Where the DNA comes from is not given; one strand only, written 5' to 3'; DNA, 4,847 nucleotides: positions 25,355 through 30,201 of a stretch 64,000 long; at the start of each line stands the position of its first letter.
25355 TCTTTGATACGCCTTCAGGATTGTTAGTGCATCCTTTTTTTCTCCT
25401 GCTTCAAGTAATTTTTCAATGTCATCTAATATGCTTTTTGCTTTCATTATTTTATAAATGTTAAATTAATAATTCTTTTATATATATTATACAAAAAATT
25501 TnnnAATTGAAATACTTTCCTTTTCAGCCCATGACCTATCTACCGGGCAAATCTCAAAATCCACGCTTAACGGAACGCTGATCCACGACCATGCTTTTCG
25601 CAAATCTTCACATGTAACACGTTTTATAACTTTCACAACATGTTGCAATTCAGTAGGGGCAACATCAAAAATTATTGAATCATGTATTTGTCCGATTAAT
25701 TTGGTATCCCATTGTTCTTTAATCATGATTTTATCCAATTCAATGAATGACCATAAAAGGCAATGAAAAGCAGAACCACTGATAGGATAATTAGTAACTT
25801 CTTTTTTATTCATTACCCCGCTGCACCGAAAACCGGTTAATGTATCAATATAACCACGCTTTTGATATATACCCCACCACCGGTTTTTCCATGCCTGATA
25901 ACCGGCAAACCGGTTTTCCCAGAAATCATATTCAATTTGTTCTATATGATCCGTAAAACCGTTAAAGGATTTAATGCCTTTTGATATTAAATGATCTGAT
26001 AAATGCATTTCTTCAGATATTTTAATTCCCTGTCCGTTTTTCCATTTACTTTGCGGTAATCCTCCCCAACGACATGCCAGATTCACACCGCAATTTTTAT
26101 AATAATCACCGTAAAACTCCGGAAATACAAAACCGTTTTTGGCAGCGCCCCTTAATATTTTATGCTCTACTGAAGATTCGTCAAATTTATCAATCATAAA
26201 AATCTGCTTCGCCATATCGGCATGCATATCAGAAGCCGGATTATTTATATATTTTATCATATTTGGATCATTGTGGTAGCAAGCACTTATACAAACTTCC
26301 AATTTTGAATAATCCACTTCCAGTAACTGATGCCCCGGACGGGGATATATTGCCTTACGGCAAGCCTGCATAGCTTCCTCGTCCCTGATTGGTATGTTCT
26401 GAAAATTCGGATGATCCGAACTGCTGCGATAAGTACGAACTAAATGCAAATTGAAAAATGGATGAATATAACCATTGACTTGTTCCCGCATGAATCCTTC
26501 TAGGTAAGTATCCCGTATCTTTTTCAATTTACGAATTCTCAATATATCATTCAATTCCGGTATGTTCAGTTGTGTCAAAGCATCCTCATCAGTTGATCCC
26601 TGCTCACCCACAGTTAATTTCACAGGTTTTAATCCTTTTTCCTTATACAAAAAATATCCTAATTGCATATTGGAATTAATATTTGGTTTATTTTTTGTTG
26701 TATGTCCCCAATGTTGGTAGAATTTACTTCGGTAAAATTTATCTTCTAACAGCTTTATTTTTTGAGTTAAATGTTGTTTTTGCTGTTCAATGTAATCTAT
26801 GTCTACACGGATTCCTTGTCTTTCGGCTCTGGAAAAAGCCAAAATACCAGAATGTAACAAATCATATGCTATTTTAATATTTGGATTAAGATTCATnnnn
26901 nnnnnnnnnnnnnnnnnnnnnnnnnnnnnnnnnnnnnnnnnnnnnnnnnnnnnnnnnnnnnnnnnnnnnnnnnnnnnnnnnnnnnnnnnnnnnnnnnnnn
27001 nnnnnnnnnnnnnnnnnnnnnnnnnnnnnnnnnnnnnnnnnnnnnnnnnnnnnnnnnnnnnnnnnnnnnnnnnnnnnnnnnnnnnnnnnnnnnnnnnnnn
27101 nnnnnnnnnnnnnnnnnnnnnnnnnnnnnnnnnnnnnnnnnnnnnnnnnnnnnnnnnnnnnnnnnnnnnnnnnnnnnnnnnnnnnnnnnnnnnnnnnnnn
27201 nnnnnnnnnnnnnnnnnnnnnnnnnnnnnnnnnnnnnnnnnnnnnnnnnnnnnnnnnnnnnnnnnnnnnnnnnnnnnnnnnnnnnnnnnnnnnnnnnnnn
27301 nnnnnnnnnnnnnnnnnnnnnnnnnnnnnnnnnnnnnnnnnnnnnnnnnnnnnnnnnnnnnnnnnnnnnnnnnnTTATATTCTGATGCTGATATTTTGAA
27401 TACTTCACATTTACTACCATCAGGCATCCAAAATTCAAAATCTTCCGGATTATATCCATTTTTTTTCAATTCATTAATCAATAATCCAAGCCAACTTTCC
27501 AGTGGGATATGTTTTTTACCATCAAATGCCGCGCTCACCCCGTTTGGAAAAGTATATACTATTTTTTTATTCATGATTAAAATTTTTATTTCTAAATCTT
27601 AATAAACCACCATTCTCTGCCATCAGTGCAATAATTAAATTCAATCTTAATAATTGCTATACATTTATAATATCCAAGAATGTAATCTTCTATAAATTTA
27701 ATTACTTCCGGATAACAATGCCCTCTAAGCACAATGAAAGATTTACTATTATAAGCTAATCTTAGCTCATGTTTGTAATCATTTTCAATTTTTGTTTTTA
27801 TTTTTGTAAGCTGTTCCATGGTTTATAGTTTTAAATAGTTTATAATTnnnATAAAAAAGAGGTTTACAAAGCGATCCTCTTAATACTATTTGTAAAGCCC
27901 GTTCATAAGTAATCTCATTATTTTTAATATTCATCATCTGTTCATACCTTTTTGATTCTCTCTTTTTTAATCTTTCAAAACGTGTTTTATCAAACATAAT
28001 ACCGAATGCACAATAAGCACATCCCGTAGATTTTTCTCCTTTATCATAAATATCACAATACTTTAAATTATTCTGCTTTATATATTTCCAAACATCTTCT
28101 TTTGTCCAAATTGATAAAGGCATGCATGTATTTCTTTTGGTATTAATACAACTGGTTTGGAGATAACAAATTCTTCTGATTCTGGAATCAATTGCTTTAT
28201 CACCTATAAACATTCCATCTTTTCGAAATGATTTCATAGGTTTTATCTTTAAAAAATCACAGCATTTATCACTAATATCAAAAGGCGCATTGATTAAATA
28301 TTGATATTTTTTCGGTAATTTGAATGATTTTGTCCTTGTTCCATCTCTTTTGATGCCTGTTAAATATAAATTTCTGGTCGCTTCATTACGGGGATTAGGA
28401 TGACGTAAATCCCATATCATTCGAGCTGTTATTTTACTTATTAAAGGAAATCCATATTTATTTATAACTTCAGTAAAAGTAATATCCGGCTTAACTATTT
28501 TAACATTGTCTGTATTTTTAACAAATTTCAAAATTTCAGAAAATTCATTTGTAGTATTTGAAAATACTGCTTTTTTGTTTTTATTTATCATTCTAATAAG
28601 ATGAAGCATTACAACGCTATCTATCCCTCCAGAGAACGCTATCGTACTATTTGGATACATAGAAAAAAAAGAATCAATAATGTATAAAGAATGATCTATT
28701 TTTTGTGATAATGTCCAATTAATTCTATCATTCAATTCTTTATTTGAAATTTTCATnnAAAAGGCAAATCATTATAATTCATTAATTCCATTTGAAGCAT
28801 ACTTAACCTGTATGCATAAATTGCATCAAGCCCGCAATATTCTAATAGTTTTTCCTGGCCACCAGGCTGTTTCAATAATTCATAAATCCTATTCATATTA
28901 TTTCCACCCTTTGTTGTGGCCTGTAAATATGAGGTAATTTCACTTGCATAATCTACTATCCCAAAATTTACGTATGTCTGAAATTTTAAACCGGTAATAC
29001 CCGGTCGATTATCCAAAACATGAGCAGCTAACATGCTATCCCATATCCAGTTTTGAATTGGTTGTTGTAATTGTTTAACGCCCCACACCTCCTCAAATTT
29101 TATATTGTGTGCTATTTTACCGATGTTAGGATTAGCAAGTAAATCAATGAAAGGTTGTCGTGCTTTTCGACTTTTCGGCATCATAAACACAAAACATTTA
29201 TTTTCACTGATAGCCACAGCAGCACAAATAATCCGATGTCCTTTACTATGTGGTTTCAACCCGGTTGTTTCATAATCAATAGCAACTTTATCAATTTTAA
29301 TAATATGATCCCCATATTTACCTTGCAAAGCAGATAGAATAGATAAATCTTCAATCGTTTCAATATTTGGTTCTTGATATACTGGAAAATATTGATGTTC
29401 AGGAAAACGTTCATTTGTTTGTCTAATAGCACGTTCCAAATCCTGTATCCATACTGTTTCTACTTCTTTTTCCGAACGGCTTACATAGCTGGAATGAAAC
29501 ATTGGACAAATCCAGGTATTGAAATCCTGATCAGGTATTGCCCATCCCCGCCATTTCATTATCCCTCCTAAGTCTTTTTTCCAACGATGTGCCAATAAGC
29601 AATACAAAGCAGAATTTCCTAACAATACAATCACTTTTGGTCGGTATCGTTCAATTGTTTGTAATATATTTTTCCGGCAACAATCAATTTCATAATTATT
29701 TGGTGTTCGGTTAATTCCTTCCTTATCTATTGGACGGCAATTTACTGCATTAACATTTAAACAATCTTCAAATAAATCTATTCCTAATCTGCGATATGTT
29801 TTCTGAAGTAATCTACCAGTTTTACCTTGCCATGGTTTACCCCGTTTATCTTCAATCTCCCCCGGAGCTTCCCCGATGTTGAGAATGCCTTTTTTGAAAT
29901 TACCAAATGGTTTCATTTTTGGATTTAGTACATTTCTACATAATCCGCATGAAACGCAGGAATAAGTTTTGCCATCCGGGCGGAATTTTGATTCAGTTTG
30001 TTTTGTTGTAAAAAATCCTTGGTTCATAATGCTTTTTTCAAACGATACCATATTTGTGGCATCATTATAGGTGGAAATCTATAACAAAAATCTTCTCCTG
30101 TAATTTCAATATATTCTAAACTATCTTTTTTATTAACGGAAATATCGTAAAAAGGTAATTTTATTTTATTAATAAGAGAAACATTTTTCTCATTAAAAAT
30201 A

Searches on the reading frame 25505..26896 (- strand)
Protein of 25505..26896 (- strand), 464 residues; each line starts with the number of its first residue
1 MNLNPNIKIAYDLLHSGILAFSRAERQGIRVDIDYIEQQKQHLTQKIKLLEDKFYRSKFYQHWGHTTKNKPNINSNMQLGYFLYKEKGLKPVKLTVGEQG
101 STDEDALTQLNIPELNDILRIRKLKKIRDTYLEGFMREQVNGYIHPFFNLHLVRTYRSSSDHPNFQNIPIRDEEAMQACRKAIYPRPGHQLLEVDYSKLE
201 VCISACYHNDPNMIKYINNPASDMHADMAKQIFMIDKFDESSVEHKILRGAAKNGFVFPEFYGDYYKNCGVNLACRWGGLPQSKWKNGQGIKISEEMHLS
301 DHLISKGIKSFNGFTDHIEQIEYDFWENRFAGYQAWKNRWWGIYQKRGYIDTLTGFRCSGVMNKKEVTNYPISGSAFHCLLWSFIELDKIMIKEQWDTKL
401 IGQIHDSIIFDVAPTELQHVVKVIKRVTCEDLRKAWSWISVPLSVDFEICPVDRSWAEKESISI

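Call 57: search_protein_families(library=pfam, proteins=[window:25505-26896:-], max_evalue=0.001)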
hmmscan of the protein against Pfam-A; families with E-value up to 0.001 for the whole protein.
window:25505-26896:- (464 aa): 1 family
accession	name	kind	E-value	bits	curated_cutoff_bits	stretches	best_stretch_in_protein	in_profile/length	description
PF00476.26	DNA_pol_A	-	1.8e-49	169.1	34.3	2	34-254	2-212/381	DNA polymerase family A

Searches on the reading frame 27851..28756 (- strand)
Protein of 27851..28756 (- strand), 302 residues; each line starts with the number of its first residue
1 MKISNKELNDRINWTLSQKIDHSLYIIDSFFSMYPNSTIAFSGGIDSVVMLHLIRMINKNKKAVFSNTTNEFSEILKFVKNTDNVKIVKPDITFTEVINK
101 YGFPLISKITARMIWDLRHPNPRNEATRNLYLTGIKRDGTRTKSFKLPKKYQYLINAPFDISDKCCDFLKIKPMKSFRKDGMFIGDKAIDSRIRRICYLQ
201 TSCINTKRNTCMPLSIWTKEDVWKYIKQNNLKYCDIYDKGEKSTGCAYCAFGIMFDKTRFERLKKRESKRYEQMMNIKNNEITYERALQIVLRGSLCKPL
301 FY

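Call 57: search_protein_families(library=pfam, proteins=[window:27851-28756:-], max_evalue=0.001)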
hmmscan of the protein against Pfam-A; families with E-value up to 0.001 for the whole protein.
window:27851-28756:- (302 aa): 2 families
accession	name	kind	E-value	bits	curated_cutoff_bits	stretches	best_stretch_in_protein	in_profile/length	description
PF01507.26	PAPS_reduct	-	4.3e-26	92.4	22.5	2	163-249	81-172/175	Phosphoadenosine phosphosulfate reductase domain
PF01171.26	ATP_bind_3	-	0.00013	22.2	27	0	38-62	3-27/182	PP-loop family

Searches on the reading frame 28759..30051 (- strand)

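Call 57: search_protein_families(library=pfam, proteins=[window:28759-30051:-], max_evalue=0.001)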
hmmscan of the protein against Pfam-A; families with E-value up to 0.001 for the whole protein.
window:28759-30051:- (431 aa): 2 families
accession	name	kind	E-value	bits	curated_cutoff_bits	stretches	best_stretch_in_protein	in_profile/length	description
PF03167.25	UDG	-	2.9e-21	76.4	24.3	1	49-195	3-126/141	Uracil DNA glycosylase superfamily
PF01612.26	DNA_pol_A_exo1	-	6.8e-10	39.4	23.6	1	250-416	21-164/173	3'-5' exonuclease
